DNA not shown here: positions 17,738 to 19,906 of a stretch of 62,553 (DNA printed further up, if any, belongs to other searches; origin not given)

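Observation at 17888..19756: An exported, KH/S1-less, apparently catalytically dead PNPase homologue sits inside the secreted-protein array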

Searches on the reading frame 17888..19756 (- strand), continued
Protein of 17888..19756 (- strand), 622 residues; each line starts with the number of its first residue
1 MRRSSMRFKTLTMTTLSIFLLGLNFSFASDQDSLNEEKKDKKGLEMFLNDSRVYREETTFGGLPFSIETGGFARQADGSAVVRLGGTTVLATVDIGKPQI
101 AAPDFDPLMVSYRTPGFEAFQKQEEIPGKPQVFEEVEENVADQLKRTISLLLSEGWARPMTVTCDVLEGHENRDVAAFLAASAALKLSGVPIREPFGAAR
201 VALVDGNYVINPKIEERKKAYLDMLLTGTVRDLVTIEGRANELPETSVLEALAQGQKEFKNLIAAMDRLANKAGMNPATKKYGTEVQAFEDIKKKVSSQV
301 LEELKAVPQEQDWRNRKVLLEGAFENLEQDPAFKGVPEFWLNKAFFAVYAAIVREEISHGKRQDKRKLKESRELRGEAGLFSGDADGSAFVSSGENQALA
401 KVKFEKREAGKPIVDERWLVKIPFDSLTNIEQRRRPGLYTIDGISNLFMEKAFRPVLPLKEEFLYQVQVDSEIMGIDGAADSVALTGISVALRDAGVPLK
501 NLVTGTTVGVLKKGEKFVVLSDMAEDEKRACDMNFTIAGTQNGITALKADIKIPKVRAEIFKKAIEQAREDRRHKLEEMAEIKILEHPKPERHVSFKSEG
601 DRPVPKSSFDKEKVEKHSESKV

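Call 25: find_related_loci(query=window:17888-19741:-, collection=metagenome_contigs, flank=10000)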
Query window:17888-19741:- (617 aa) in metagenome_contigs; peptide patterns used: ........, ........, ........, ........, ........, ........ (x = any residue, [..] = any of these).
494 stretches matched a pattern, but none encodes a relative of the query by tblastn (E <= 1e-3).

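Call 27: find_related_loci(query=A1, collection=genome_contigs, flank=4000)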
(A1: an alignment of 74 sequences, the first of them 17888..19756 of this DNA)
Query A1 (622 aa) in genome_contigs; peptide patterns used: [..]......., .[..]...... (x = any residue, [..] = any of these).
600 stretches matched a pattern (row limit reached: there are more); 598 encode a relative of the query (tblastn E <= 1e-3); the best 80 are kept; 80 distinct loci.
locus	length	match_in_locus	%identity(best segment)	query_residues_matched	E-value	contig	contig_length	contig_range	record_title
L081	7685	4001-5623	36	42-579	1e-74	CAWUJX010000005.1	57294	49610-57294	MAG: uncultured Hyphomicrobiales bacterium isolate SRR17458623_binner13_1_1705322960 genome assembly, contig: ERZ2185401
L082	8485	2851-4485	36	40-579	1e-74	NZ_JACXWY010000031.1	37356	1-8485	Bosea spartocytisi strain SSUT16 NODE_31_length_37356_cov_11.668538, whole genome shotgun sequence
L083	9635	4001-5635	37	53-591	2e-74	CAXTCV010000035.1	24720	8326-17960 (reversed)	MAG TPA_asm: uncultured Methylobacterium sp. isolate private_T1888_metawrap_bin.14 genome assembly, contig: private_T188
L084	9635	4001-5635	36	53-591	5e-74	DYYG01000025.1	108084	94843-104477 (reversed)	MAG TPA_asm: Methylorubrum populi isolate 316 c_000000000025_SRA:SRR6323348, whole genome shotgun sequence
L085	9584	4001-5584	32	60-581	9e-74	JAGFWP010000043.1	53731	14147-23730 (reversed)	MAG: Pelagibacteraceae bacterium isolate V_ETNP_2014_S06_SV63_150m_MAG_01 V_ETNP_2014_S06_SV63_150m_MAG_01--43, whole ge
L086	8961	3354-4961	35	53-581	1e-73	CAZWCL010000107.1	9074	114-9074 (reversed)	MAG TPA_asm: uncultured Hyphomicrobiaceae bacterium isolate binchicken_co13_471 genome assembly, contig: NODE_12458_leng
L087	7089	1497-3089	34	57-581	2e-73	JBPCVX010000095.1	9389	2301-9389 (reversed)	MAG: Hyphomicrobiales bacterium isolate MAG_seacave_25 S1Ck127_8886289, whole genome shotgun sequence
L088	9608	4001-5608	35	53-580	1e-72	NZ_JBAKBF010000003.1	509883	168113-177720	Pannonibacter anstelovis strain Pt1 NODE_3_length_509883_cov_34.872195, whole genome shotgun sequence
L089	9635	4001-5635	35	42-581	9e-73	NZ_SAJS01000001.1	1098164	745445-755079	MAG: Mesorhizobium sp. isolate N.Ca.ET.125.02.1 NODE_1_length_1098164_cov_53.696079, whole genome shotgun sequence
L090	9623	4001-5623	34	56-590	4e-72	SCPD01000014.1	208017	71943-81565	Rhizobiales bacterium Y(2018) NODE_14_length_208017_cov_15.008696, whole genome shotgun sequence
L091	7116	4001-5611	34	53-581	8e-72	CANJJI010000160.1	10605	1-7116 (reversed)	MAG: Beijerinckiaceae bacterium isolate RH-23may17-1181 genome assembly, contig: RH-23may17-C50052, whole genome shotgun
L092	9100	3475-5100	35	54-590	9e-72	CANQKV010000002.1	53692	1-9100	MAG: uncultured Alphaproteobacteria bacterium isolate Lapin-026__bin93 genome assembly, contig: Lapin-026__NODE_621_leng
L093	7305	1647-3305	33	28-581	1e-71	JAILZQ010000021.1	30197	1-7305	MAG: Geminicoccaceae bacterium isolate HOT.CON.139 NODE_1452_length_30197_cov_7.089575, whole genome shotgun sequence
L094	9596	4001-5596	35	53-579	6e-71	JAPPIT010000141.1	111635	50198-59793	MAG: Defluviicoccus sp. isolate RHO2_bin_2 NODE_277_length_111635_cov_60.117127, whole genome shotgun sequence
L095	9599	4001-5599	35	57-581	2e-70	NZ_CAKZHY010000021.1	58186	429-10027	MAG: uncultured Bradyrhizobium sp. isolate ERR2144899_bin.10_CONCOCT_v1.1_MAG ERZ1034435.40, whole genome shotgun sequen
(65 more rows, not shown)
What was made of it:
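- Tried and rejected: I also scanned JGI metagenome contigs (call 25) and GTDB genomes with the alignment (call 27).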

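Call 34: predict_structure(alignment_id=A1)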
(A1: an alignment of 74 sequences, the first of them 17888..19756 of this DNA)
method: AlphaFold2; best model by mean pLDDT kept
length: 622 residues; sequences in the alignment: 74
mean_pLDDT: 79.0   pTM: 0.80
mean pLDDT of the five models: 79.0, 78.4, 77.6, 77.4, 76.1
residues with pLDDT >= 90: 338; 70-90: 122; 50-70: 50; < 50: 112
segments of 3 or more residues with pLDDT < 50: 1-38, 123-128, 409-415, 422-443, 590-622
pLDDT, mean of each block of 10 residues (from residue 1): 30 28 34 49 52 93 95 87 97 84 73 72 49 74 94 87 95 97 94 93 98 94 96 94 96 95 95 69 78 95 95 92 95 91 94 94 91 91 83 90 69 47 39 30 65 88 79 81 92 90 94 92 91 94 96 84 94 95 66 42 41 35 37
secondary structure, 60 per line:
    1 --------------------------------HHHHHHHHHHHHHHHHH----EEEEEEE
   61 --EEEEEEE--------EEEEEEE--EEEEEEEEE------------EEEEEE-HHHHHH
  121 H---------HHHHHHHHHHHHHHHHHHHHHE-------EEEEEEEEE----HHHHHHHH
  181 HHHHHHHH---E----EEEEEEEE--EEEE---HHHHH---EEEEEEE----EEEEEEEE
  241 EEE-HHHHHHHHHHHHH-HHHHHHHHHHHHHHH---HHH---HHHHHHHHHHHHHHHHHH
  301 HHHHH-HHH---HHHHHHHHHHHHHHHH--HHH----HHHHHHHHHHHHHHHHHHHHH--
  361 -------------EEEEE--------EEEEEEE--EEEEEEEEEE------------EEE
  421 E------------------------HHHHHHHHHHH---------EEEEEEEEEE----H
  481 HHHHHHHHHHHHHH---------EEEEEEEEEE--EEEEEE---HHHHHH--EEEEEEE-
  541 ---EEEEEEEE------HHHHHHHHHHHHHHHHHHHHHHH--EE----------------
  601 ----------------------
elements in order: H33-49 E54-60 E63-69 E78-84 E87-95 E108-113 H115-121 H131-151 E160-168 H173-188 E197-204 E207-210 H214-218 E222-228 E233-243 H245-257 H259-273 H283-305 H313-328 H338-358 E374-378 E387-393 E396-405 E418-421 H446-456 E466-475 H480-494 E504-513 E516-521 H525-530 E533-539 E544-551 H558-580
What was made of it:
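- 19622..19672 (-): Acidic/basic linker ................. between the leader and the ancestral N-terminus. Low pLDDT (call 34).
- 18683..18985 (-): All-helical linker domain. It is structurally retained, although Pfam PF03726 is not detected. Helices 245-358 in the model (call 34).
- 17888..18010 (-): Lys/Glu/Ser-rich disordered tail of 40 residues plus stop, replacing the KH and S1 domains. pLDDT below 50 for residues 590-622 (call 34).
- On Polynucleotide phosphorylase (EC 2.7.7.8; NCBIfam NF008805 / TIGR03591): AF2 model (call 34).
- The C-terminus is truncated, and the former active-site loops have low model confidence (call 34).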

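Call 38: fold_search(model_id=the predicted structure, library=pdb)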
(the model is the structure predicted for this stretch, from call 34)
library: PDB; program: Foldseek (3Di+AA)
matches with E <= 10: 442; with E <= 0.001: 242
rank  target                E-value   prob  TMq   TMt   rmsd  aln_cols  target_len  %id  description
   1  4nbq_B                1.6e-49  1.00  0.76  0.71   3.6       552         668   32  Structure of the polynucleotide phosphorylase (CBU_0852) from Coxiella burnetii (released 2015-06-17)
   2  4nbq_A                4.6e-48  1.00  0.72  0.69   4.9       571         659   30  Structure of the polynucleotide phosphorylase (CBU_0852) from Coxiella burnetii (released 2015-06-17)
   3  9qh3_A                5.5e-48  1.00  0.75  0.84   3.9       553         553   30  Pseudomonas aeruginosa polynucleotide phosphorylase in complex with recognition site of RNase E (released 2025-05-14)
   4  9qh0_A                6.1e-48  1.00  0.73  0.82   4.3       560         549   29  Escherichia coli polynucleotide phosphorylase in complex with recognition site of RNase E (released 2025-04-23)
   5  9ibh_C                1.3e-47  1.00  0.73  0.82   4.5       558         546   30  Salmonella typhimurium polynucleotide phosphorylase in complex with recognition site of RNase E (released 2025-07-30)
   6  6d6k_A                1.8e-47  1.00  0.73  0.83   4.1       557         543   30  Structure of polyribonucleotide nucleotidyltransferase from Acinetobacter baumannii (released 2018-05-02)
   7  6d6k_B                2.8e-47  1.00  0.73  0.82   3.8       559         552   30  Structure of polyribonucleotide nucleotidyltransferase from Acinetobacter baumannii (released 2018-05-02)
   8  4nbq_C                3.9e-47  1.00  0.73  0.74   4.4       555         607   32  Structure of the polynucleotide phosphorylase (CBU_0852) from Coxiella burnetii (released 2015-06-17)
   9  4aid_A                4.3e-47  1.00  0.73  0.79   4.2       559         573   32  Crystal structure of C. crescentus PNPase bound to RNase E recognition peptide (released 2012-04-18)
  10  7ogl_A                7.5e-47  1.00  0.73  0.66   4.3       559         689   29  A cooperative PNPase-Hfq-RNA carrier complex facilitates bacterial riboregulation. apo-PNPase (released 2021-07-07)
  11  9ibh_A                9.9e-47  1.00  0.72  0.82   4.5       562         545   29  Salmonella typhimurium polynucleotide phosphorylase in complex with recognition site of RNase E (released 2025-07-30)
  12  4aid_B                2.6e-46  1.00  0.73  0.81   4.3       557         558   32  Crystal structure of C. crescentus PNPase bound to RNase E recognition peptide (released 2012-04-18)
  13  7ogk_A                5.3e-46  1.00  0.74  0.66   4.2       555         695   29  A cooperative PNPase-Hfq-RNA carrier complex facilitates bacterial riboregulation. PNPase-3'ETS(leuZ) (released 2021-07-07)
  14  3gcm_B                7.0e-46  1.00  0.75  0.85   3.9       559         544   29  Crystal Structure of E. coli polynucleotide phosphorylase bound to RNA and RNase E (released 2009-06-09)
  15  3cdi                  8.2e-46  1.00  0.70  0.84   4.6       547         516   29  Crystal structure of E. coli PNPase (released 2008-12-09)
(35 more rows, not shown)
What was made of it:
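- On Polynucleotide phosphorylase (EC 2.7.7.8; NCBIfam NF008805 / TIGR03591): Foldseek top 50 hits are all PNPases (call 38).
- Checked: The AlphaFold2 model (pLDDT 79, pTM 0.80; call 34) superposes on E. coli, Caulobacter and Coxiella PNPase cores with target-normalised TM 0.82-0.86 (call 38).
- The PH-2 pocket architecture is predicted to persist (calls 34, 38).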

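Call 54: search_protein_representatives(protein=window:17888-19741:-)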
Query: 617 residues. Proteins with E-value up to 0.001 (for the whole library): 5226; up to 1e-10: 2282; up to 1e-30: 340. The best 150 are listed.
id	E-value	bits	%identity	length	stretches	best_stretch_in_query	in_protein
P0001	0.0e+00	1355.3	100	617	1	1-617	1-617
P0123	7.7e-68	246.0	34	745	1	48-575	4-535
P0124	1.2e-62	228.8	32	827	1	48-575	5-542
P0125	3.7e-62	227.3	33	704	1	47-577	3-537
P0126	2.3e-61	224.7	33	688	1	49-586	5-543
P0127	5.0e-61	223.6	32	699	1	53-587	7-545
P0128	1.9e-60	221.7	32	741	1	52-575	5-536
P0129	3.3e-60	220.8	31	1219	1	48-586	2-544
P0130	7.2e-60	219.7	34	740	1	48-576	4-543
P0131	3.7e-59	217.4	32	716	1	50-574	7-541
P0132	1.7e-58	215.2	33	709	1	52-586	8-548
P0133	5.1e-58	213.6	32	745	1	50-586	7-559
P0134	1.6e-57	212.0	33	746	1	50-576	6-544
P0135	7.5e-57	209.8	33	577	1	56-595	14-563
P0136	1.0e-56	209.3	34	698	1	61-577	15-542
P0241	6.4e-43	163.8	29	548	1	51-569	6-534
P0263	4.9e-41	157.5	29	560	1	55-571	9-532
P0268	7.1e-41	157.0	29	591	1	132-588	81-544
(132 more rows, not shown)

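Call 56: list_cluster_members(proteins=[P0263, P0268, P0123, P0241])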
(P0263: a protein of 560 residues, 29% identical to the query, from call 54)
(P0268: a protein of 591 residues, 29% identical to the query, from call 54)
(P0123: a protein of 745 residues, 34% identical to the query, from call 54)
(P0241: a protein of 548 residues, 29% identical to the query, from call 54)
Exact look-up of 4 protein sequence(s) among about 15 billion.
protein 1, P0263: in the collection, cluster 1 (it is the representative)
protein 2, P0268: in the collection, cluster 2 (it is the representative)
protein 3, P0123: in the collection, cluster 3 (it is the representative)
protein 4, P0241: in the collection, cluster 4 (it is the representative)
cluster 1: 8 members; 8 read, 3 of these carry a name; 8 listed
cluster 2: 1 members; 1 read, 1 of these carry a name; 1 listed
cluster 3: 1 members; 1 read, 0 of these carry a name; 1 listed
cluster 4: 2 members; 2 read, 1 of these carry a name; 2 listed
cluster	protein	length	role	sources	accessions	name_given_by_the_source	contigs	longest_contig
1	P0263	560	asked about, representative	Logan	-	-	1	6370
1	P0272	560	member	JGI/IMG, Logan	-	polyribonucleotide nucleotidyltransferase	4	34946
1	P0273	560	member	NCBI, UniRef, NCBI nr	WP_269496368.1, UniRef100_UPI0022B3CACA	polyribonucleotide nucleotidyltransferase [Castellaniella sp. S9] | polyribonucleotide nucleotidyltransferase n=1 Tax=Castellaniella sp. S9 TaxID=2993652 ...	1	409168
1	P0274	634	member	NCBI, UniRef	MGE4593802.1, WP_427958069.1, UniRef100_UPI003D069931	polyribonucleotide nucleotidyltransferase [Alcaligenes sp.] | polyribonucleotide nucleotidyltransferase n=1 Tax=Alcaligenes sp. TaxID=512 ...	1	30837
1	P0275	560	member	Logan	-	-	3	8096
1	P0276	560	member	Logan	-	-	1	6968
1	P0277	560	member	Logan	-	-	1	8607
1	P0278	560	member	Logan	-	-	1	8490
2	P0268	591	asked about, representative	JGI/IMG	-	polyribonucleotide nucleotidyltransferase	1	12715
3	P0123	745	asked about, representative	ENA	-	-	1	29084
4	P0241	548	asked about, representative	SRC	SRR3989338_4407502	-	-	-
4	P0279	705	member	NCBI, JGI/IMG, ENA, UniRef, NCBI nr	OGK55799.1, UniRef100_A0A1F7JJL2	polyribonucleotide nucleotidyltransferase [Candidatus Roizmanbacteria bacterium ... | Polyribonucleotide nucleotidyltransferase n=1 Tax=Candidatus Roizmanbacteria bacterium ... | MAG: polyribonucleotide nucleotidyltransferase [Candidatus Roizmanbacteria bacterium ...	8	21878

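Call 58: find_related_loci(query=P0263, collection=genome_contigs, flank=8000)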
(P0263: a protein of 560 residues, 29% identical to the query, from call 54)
Query P0263 (560 aa) in genome_contigs; peptide patterns used: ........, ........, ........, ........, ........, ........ (x = any residue, [..] = any of these).
54 stretches matched a pattern; 3 encode a relative of the query (tblastn E <= 1e-3); 3 distinct loci.
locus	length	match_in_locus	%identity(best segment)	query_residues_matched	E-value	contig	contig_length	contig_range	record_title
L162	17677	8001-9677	97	1-559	0e+0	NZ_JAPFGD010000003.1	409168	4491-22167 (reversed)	Castellaniella sp. S9 NODE_3, whole genome shotgun sequence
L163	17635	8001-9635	34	2-544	7e-91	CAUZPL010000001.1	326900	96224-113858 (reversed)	MAG: Planctomycetota bacterium isolate CB6_AW.47 genome assembly, contig: Ga0310123_10000001, whole genome shotgun seque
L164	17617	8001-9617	35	9-550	7e-89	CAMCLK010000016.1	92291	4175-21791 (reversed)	MAG: Candidatus Kuenenia stuttgartiensis isolate MsE-01oct19-186 genome assembly, contig: MsE-01oct19-C159, whole genome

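Call 60: search_protein_families(library=pfam, proteins=[L162:965-1963:+, L162:1968-4112:+, L162:4187-4867:+, L162:5466-6578:+, L162:7071-7667:-, L162:8001-9683:+, L162:10018-10575:+, L162:10600-11832:-, L162:11856-13448:-, L162:13498-15270:-], max_evalue=0.0001)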
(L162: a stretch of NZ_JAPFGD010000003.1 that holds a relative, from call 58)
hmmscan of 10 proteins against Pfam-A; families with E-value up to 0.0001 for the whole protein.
L162:965-1963:+ (332 aa): 0 families

L162:1968-4112:+ (714 aa): 12 families
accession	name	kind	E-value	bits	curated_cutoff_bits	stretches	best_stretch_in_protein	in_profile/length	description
PF07992.20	Pyr_redox_2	-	2.1e-65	221.5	26.1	1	239-558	2-291/291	Pyridine nucleotide-disulphide oxidoreductase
PF02852.28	Pyr_redox_dim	-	3.8e-29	101.6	25.3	1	580-686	1-107/110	Pyridine nucleotide-disulphide oxidoreductase, dimerisation domain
PF09335.16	VTT_dom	-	1.7e-22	80.7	33.9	1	67-184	1-122/123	VTT domain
PF00070.33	Pyr_redox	-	1.1e-21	77.6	22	1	409-480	1-72/82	Pyridine nucleotide-disulphide oxidoreductase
PF13738.12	Pyr_redox_3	-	1.2e-12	48.2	30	1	364-542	119-305/305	Pyridine nucleotide-disulphide oxidoreductase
PF01266.30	DAO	-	1.1e-08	35.5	27.9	1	240-272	2-35/353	FAD dependent oxidoreductase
PF01134.28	GIDA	-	1.1e-08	35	22.1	1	240-289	2-49/391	Glucose inhibited division protein A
PF03486.20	HI0933_like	-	2.4e-07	30.9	50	0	239-301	2-68/244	HI0933-like protein Rossmann domain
PF00890.30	FAD_binding_2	-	3.2e-07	30.3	20.4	0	240-270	2-32/414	FAD binding domain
PF13450.12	NAD_binding_8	-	6e-07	30.1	21.9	0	242-275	1-35/68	NAD(P)-binding Rossmann-like domain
PF13434.12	Lys_Orn_oxgnase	-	9e-06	25.5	21.3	1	354-467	132-247/339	L-lysine 6-monooxygenase/L-ornithine 5-monooxygenase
PF01262.27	AlaDh_PNT_C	-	4.7e-05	23.3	23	0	239-270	30-61/214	Alanine dehydrogenase/PNT, C-terminal domain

L162:4187-4867:+ (226 aa): 2 families
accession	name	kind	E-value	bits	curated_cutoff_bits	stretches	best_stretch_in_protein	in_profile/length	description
PF00535.33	Glycos_transf_2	-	4.9e-15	56.3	23.3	1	7-121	1-125/168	Glycosyl transferase family 2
PF10111.15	Glyco_tranf_2_2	-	1.6e-05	25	27.3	0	7-95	1-99/276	Glycosyltransferase like family 2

L162:5466-6578:+ (370 aa): 1 family
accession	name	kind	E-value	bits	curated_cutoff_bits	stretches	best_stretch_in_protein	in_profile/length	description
PF07992.20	Pyr_redox_2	-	4.8e-21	75.9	26.1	1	6-298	2-291/291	Pyridine nucleotide-disulphide oxidoreductase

L162:7071-7667:- (198 aa): 0 families

L162:8001-9683:+ (560 aa): 3 families
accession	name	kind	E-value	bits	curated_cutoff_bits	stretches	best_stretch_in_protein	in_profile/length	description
PF01138.27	RNase_PH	-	3.4e-38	131.5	25.5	2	322-454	2-130/130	3' exoribonuclease family, domain 1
PF03725.20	RNase_PH_C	-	1.2e-14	54.4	20.8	1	146-207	2-65/67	3' exoribonuclease family, domain 2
PF03726.19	PNPase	-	1.3e-05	26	24.6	1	240-318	2-81/81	Polyribonucleotide nucleotidyltransferase, RNA binding domain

L162:10018-10575:+ (185 aa): 0 families

L162:10600-11832:- (410 aa): 1 family
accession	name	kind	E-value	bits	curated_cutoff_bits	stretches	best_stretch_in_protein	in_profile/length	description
PF07690.21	MFS_1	-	5.6e-26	91.7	33.4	1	20-254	2-235/347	Major Facilitator Superfamily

L162:11856-13448:- (530 aa): 1 family
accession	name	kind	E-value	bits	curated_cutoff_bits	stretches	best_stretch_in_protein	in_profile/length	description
PF00118.29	Cpn60_TCP1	-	9e-52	176.8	34.3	1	23-526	1-488/490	TCP-1/cpn60 chaperonin family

L162:13498-15270:- (590 aa): 6 families
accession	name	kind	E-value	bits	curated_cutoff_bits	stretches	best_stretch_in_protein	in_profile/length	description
PF00009.33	GTP_EFTU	-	4.6e-54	183.3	26.5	1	61-323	2-187/188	Elongation factor Tu GTP binding domain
PF16658.11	RF3_C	-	9.4e-38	129.5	40.1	1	433-560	1-131/132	Class II release factor RF3, C-terminal domain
PF22042.2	EF-G_D2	-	3.5e-25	88.4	27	1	342-427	2-83/84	Elongation factor G domain 2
PF03144.31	GTP_EFTU_D2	-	1.3e-09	38.8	30.3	1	360-426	2-73/73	Elongation factor Tu domain 2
PF01926.29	MMR_HSR1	-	6.7e-07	29.9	21.9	1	65-192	2-113/113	50S ribosome-binding GTPase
PF02421.24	FeoB_N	-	5.8e-05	23.1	27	0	115-220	31-143/156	Ferrous iron transport protein B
